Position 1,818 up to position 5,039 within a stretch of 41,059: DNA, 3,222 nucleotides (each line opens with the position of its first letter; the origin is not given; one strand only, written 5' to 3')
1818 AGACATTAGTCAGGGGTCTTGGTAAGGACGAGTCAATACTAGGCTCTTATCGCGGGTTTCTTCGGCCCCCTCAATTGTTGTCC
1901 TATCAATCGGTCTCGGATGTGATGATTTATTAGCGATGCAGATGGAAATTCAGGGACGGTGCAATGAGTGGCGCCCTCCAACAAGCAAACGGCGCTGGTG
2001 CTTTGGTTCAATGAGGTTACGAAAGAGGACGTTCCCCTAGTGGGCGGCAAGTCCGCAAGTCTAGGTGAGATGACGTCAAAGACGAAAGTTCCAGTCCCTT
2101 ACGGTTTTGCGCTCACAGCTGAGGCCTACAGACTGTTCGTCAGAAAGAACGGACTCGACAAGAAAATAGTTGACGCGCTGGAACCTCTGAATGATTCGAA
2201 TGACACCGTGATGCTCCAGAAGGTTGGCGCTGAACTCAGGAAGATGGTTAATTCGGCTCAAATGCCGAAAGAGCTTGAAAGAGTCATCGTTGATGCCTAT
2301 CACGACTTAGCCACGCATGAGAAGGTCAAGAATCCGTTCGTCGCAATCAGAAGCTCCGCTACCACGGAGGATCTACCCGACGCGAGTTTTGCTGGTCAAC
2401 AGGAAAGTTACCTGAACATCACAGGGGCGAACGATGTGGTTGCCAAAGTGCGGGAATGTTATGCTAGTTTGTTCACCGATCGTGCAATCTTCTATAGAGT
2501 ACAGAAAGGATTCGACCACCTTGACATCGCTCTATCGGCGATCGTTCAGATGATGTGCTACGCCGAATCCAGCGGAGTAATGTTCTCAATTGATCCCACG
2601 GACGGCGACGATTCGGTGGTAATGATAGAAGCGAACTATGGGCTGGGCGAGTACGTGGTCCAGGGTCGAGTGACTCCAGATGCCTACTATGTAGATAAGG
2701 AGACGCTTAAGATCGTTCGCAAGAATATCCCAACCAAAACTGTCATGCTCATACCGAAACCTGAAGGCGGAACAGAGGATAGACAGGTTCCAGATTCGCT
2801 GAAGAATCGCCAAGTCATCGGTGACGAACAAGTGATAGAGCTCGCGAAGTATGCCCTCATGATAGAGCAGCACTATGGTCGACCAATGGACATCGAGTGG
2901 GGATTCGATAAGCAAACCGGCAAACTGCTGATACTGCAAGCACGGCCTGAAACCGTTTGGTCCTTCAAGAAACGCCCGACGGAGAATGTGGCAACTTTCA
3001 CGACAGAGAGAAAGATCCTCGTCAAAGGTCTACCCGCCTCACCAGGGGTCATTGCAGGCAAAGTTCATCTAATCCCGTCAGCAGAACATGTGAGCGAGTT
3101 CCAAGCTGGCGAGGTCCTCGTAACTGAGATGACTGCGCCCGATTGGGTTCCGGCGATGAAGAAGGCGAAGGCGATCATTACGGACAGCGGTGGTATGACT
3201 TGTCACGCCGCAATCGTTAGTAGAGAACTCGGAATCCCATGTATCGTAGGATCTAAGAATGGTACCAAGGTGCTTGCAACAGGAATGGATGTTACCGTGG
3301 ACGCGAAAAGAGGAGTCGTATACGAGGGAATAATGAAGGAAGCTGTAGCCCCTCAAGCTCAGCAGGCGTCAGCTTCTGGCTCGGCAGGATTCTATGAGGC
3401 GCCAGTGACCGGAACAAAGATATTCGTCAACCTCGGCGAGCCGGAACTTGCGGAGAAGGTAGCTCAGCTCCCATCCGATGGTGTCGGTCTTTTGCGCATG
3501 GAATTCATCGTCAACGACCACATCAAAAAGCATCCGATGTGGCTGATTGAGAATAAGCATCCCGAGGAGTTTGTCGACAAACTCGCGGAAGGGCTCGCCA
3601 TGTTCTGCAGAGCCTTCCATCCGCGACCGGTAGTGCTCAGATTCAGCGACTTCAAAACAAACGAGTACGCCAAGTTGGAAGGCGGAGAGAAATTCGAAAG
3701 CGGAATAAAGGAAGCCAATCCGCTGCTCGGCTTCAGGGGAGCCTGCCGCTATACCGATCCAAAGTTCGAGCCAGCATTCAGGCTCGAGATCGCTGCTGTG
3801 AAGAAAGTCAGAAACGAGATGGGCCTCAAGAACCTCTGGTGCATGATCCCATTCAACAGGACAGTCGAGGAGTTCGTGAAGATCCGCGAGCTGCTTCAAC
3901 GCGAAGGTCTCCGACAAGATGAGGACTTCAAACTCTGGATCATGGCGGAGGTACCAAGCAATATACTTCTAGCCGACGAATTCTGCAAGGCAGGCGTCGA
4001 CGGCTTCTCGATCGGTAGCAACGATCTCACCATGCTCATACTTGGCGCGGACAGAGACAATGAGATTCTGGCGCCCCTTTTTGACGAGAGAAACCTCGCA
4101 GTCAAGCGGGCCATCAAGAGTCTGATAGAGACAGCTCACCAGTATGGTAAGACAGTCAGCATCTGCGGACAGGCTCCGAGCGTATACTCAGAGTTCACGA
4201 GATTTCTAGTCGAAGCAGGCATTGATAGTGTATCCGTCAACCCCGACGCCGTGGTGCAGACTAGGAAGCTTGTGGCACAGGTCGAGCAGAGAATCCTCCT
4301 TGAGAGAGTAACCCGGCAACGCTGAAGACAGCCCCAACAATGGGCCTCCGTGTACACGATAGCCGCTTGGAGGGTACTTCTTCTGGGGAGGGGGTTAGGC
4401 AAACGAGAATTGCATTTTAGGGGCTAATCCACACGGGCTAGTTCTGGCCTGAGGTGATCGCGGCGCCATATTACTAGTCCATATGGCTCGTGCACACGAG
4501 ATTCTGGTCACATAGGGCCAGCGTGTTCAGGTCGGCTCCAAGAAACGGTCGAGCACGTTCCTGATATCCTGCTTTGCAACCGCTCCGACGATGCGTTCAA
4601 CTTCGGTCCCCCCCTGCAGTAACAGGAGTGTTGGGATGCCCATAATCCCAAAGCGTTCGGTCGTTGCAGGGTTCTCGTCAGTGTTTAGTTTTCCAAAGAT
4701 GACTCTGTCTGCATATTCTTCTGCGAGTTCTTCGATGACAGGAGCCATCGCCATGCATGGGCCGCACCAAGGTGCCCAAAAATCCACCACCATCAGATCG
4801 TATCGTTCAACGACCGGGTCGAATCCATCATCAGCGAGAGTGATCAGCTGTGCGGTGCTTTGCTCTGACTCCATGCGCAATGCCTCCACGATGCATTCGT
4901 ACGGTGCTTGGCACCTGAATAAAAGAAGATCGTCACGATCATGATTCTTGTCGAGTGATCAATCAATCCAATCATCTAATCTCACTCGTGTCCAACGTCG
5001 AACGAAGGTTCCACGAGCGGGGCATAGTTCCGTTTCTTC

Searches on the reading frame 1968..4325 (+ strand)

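Call 8: search_protein_families(library=pfam, proteins=[window:1968-4325:+])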
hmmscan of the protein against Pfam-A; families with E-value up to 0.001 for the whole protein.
window:1968-4325:+ (785 aa): 3 families
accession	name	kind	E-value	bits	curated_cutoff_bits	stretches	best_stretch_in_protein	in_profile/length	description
PF01326.24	PPDK_N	-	7e-118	394.1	27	1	23-337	2-318/328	Pyruvate phosphate dikinase, AMP/ATP-binding domain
PF02896.24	PEP-utilizers_C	-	5.3e-68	229.8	22.8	1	478-773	15-292/293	PEP-utilising enzyme, PEP-binding domain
PF00391.29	PEP-utilizers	-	4.3e-28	97.1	23.1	1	378-449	1-72/72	PEP-utilising enzyme, mobile domain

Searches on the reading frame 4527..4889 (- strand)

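Call 45: search_protein_families(library=pfam, proteins=[window:4527-4889:-], max_evalue=0.0001)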
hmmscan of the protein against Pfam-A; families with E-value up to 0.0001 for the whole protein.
window:4527-4889:- (120 aa): 5 families
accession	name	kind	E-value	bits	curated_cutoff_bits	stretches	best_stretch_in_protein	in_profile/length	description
PF00085.26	Thioredoxin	-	8.9e-29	100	23.5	1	16-114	3-102/103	Thioredoxin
PF13098.12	Thioredoxin_2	-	5.1e-08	33.7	27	1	33-113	8-104/104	Thioredoxin-like domain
PF13905.12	Thioredoxin_8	-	3.2e-07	31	27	0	31-63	2-36/94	Thioredoxin-like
PF08534.16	Redoxin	-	2.8e-05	24.4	26.6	1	34-108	32-109/148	Redoxin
PF14595.12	Thioredoxin_9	-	3.4e-05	24.2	25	1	37-98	48-111/129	Thioredoxin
